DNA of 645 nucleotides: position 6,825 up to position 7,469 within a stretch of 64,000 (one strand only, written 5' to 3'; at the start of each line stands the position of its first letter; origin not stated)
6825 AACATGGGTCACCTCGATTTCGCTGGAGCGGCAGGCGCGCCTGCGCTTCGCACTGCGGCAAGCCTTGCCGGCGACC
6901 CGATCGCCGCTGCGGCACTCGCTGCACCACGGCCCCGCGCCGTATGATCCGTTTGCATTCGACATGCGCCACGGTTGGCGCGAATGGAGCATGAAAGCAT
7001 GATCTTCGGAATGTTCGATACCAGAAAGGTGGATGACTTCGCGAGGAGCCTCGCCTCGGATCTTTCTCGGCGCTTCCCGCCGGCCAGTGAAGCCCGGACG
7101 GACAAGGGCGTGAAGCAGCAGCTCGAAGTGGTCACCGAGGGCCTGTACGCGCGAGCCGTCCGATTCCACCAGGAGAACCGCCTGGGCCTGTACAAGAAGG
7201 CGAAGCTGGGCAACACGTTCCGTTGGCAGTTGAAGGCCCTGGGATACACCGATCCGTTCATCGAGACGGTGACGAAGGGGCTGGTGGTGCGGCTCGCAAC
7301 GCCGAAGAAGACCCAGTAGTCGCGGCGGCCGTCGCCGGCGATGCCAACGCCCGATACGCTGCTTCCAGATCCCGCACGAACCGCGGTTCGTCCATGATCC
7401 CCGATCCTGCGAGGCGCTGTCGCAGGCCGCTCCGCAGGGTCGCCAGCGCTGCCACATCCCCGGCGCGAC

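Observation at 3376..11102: Three tandem TPR+GT41 (OGT/SPINDLY-like) glycosyltransferase paralogues converging on a sigma54-driven type IVa pilin gene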

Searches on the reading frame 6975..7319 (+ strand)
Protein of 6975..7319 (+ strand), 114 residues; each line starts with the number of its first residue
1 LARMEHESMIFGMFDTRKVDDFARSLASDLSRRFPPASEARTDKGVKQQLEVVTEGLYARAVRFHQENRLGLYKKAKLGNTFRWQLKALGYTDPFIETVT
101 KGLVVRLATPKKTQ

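Call 7: search_protein_families(library=pfam, proteins=[window:6975-7319:+], max_evalue=0.01)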
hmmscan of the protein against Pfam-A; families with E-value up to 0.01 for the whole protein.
window:6975-7319:+ (114 aa): 0 families

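Call 8: search_protein_families(library=ncbifam, proteins=[window:6975-7319:+], max_evalue=0.01)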
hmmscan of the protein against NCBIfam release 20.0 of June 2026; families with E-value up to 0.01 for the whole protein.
window:6975-7319:+ (114 aa): 0 families

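Call 31: find_homologous_proteins(query=window:6999-7316:+, max_evalue=0.001)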
Query seq(106 aa) (106 aa): 812 proteins with E <= 0.001 among 822 candidates; the best 120 are listed.
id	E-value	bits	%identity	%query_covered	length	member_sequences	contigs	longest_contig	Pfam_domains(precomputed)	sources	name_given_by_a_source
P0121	3.6e-62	224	99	100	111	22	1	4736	-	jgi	-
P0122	9.4e-58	210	91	100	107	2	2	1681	-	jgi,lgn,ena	-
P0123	2.6e-50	186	82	98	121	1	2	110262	-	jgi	jgi:hypothetical protein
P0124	3.5e-50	186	84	98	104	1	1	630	-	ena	-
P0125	6.0e-49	182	81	96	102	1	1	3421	-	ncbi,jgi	jgi:hypothetical protein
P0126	2.3e-48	180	82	96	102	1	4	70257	-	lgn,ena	-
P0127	1.4e-47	178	78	98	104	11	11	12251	-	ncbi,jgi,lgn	jgi:hypothetical protein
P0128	1.6e-47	177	83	93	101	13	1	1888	-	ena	-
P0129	4.2e-47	176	81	93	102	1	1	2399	-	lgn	-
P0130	4.4e-47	176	79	96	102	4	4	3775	-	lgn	-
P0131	5.8e-47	176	81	93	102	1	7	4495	-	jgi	jgi:hypothetical protein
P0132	7.1e-47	175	81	93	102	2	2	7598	-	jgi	jgi:hypothetical protein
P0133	1.0e-46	175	79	96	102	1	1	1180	-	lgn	-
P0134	3.0e-46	173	79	93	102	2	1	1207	-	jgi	-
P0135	4.0e-46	173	78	96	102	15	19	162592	-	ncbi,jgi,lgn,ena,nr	ncbi:MAG: hypothetical protein K2Y35_09250 [Burkholderiales bacterium]|jgi:hypothetical protein|nr:h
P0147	2.5e-44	167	73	97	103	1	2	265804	-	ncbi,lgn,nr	ncbi:MAG: hypothetical protein GC151_19270 [Betaproteobacteria bacterium]|nr:hypothetical protein [B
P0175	5.6e-36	140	63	97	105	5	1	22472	-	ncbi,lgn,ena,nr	ncbi:MAG TPA: hypothetical protein VLU54_00245 [Casimicrobiaceae bacterium]|nr:hypothetical protein 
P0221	6.5e-35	137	62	94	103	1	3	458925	-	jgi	jgi:hypothetical protein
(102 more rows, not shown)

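Call 32: find_encoding_contigs(protein=P0221, flank=10000, max_places=2)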
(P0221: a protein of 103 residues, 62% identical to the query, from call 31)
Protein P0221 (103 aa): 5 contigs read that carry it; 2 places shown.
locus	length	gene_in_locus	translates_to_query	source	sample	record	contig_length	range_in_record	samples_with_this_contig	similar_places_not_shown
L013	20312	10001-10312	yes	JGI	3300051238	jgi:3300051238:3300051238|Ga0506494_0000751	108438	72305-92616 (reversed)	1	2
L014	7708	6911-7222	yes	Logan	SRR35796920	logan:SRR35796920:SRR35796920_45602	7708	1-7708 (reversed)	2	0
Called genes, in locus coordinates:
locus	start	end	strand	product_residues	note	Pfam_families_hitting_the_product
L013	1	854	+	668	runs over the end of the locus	PF14559:TPR_19 (weak), PF13432:TPR_16, PF14559:TPR_19 (weak), PF13424:TPR_12 (weak), PF13432:TPR_16 (weak), PF00515:TPR_1, PF07719:TPR_2 (weak), PF13844:Glyco_transf_41, +8 more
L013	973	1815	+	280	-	PF00481:PP2C, PF13672:PP2C_2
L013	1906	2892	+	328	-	PF00535:Glycos_transf_2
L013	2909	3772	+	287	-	PF16697:Yop-YscD_cpl, PF00498:FHA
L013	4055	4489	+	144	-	PF07963:N_methyl, PF00114:Pilin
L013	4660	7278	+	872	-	PF07719:TPR_2 (faint), PF12895:ANAPC3 (faint), PF13181:TPR_8 (faint), PF13414:TPR_11 (faint), PF13428:TPR_14 (faint), PF14559:TPR_19 (faint), PF13424:TPR_12 (weak), PF13432:TPR_16, +2 more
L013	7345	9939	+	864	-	PF00515:TPR_1 (faint), PF07719:TPR_2 (faint), PF12895:ANAPC3 (faint), PF13176:TPR_7 (faint), PF13181:TPR_8 (faint), PF13371:TPR_9 (faint), PF13432:TPR_16 (weak), PF01075:Glyco_transf_9 (weak), +8 more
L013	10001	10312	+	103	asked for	-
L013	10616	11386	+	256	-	PF00483:NTP_transferase, PF12804:NTP_transf_3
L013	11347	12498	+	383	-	PF01370:Epimerase, PF04321:RmlD_sub_bind (weak), PF01073:3Beta_HSD, PF16363:GDP_Man_Dehyd, PF02719:Polysacc_synt_2, PF07993:NAD_binding_4 (weak)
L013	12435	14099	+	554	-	PF01041:DegT_DnrJ_EryC1, PF01212:Beta_elim_lyase (faint)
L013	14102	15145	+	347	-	PF01073:3Beta_HSD (weak), PF01370:Epimerase, PF07993:NAD_binding_4 (faint), PF16363:GDP_Man_Dehyd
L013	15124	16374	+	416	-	PF05050:Methyltransf_21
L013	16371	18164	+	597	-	PF02776:TPP_enzyme_N, PF00205:TPP_enzyme_M, PF02775:TPP_enzyme_C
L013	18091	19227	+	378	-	PF01408:GFO_IDH_MocA, PF02894:GFO_IDH_MocA_C, PF22725:GFO_IDH_MocA_C3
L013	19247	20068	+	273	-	PF00106:adh_short, PF13561:adh_short_C2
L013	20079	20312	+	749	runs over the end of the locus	PF00571:CBS (faint), PF03102:NeuB, PF08666:SAF, PF01261:AP_endonuc_2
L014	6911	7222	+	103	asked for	-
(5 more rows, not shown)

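Call 33: find_encoding_contigs(protein=P0175, flank=10000, max_places=2)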
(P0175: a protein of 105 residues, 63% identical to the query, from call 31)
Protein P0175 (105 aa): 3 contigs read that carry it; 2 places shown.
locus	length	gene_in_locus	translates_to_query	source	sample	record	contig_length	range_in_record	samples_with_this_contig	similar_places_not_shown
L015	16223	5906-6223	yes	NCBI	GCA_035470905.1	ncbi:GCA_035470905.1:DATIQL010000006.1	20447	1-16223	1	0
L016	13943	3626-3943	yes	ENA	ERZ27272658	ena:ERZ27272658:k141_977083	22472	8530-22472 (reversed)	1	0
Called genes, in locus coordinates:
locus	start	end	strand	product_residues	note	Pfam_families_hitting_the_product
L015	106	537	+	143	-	PF07963:N_methyl, PF00114:Pilin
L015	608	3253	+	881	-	PF12895:ANAPC3 (faint), PF00515:TPR_1 (faint), PF07719:TPR_2 (faint), PF13174:TPR_6 (faint), PF13176:TPR_7 (faint), PF13181:TPR_8 (faint), PF13432:TPR_16 (weak), PF13424:TPR_12 (weak), +7 more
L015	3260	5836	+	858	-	PF07719:TPR_2 (faint), PF12895:ANAPC3 (faint), PF13371:TPR_9 (faint), PF13374:TPR_10 (faint), PF23914:TPR_CcmH_CycH (weak), PF14559:TPR_19, PF13432:TPR_16 (weak), PF01075:Glyco_transf_9 (weak), +7 more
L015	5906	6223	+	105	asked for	-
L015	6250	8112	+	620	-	PF13432:TPR_16 (weak), PF14559:TPR_19 (weak), PF13424:TPR_12, PF13432:TPR_16, PF13424:TPR_12, PF13432:TPR_16, PF13432:TPR_16, PF13424:TPR_12, +29 more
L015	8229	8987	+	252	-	-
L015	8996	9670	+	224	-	PF25084:LbH_EIF2B (faint), PF25087:GMPPB_C (weak), PF21711:DCTN5 (weak), PF00132:Hexapep, PF14602:Hexapep_2 (weak)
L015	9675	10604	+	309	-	-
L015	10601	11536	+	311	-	PF13480:Acetyltransf_6 (weak)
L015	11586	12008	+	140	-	PF05523:FdtA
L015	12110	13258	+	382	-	PF01041:DegT_DnrJ_EryC1, PF00266:Aminotran_5 (weak)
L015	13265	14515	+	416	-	-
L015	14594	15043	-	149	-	PF22769:DCD (weak), PF00692:dUTPase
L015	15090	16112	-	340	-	PF00106:adh_short (weak), PF01073:3Beta_HSD, PF01370:Epimerase, PF02719:Polysacc_synt_2, PF04321:RmlD_sub_bind, PF08659:KR (weak), PF13460:NAD_binding_10 (weak), PF16363:GDP_Man_Dehyd, +1 more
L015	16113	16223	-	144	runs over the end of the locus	PF01850:PIN (weak)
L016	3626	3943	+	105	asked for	-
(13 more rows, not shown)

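Call 34: find_encoding_contigs(protein=P0147, flank=10000, max_places=2)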
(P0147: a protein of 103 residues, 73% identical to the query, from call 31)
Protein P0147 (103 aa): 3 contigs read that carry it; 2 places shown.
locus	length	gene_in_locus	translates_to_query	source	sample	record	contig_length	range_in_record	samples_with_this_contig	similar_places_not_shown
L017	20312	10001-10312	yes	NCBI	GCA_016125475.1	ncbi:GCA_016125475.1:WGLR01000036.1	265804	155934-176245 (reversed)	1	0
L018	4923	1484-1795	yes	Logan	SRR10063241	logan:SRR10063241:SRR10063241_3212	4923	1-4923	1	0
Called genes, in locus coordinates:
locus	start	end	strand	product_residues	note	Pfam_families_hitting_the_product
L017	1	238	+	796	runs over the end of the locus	PF01590:GAF, PF05157:MshEN, PF00437:T2SSE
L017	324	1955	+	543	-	PF01590:GAF, PF13185:GAF_2, PF13492:GAF_3 (faint), PF01966:HD (weak), PF13487:HD_5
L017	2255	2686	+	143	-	PF07963:N_methyl, PF00114:Pilin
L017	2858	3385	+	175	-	PF08241:Methyltransf_11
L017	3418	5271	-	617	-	PF13432:TPR_16 (faint), PF00515:TPR_1 (faint), PF07719:TPR_2 (faint), PF13176:TPR_7 (faint), PF13181:TPR_8 (faint), PF13414:TPR_11 (faint), PF13424:TPR_12 (faint), PF13844:Glyco_transf_41, +3 more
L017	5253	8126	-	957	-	PF13414:TPR_11 (weak), PF13432:TPR_16 (weak), PF13429:TPR_15 (weak), PF13428:TPR_14 (weak), PF13432:TPR_16, PF23914:TPR_CcmH_CycH, PF13432:TPR_16, PF13844:Glyco_transf_41, +24 more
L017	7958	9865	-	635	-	PF13428:TPR_14 (weak), PF13414:TPR_11 (weak), PF13432:TPR_16, PF00515:TPR_1 (weak), PF07719:TPR_2 (weak), PF13432:TPR_16 (weak), PF14559:TPR_19 (weak), PF13844:Glyco_transf_41, +8 more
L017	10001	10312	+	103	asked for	-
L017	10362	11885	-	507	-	PF13432:TPR_16 (weak), PF13414:TPR_11 (weak), PF13432:TPR_16 (weak), PF24575:TPR_Slam (weak), PF23914:TPR_CcmH_CycH (weak), PF07719:TPR_2 (weak), PF13432:TPR_16, PF14559:TPR_19, +6 more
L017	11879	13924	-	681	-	PF07719:TPR_2 (faint), PF13428:TPR_14 (faint), PF23914:TPR_CcmH_CycH (faint), PF13414:TPR_11 (faint), PF13432:TPR_16 (weak), PF14559:TPR_19 (weak), PF14559:TPR_19 (weak), PF13844:Glyco_transf_41, +2 more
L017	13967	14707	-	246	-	PF21342:SoxA-TsdA_cyt-c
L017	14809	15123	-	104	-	PF08770:SoxZ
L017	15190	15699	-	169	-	PF13501:SoxY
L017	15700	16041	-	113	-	PF13442:Cytochrome_CBB3 (weak), PF00034:Cytochrom_C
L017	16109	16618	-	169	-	PF01967:MoaC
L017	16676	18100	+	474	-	PF01435:Peptidase_M48, PF13428:TPR_14 (faint), PF14559:TPR_19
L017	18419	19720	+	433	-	PF00069:Pkinase, PF07714:PK_Tyr_Ser-Thr, PF03109:ABC1, PF14531:Kinase-like (weak), PF00027:cNMP_binding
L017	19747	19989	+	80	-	PF01206:TusA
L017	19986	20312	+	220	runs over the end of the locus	PF02915:Rubrerythrin (weak), PF03232:COQ7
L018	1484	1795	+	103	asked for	-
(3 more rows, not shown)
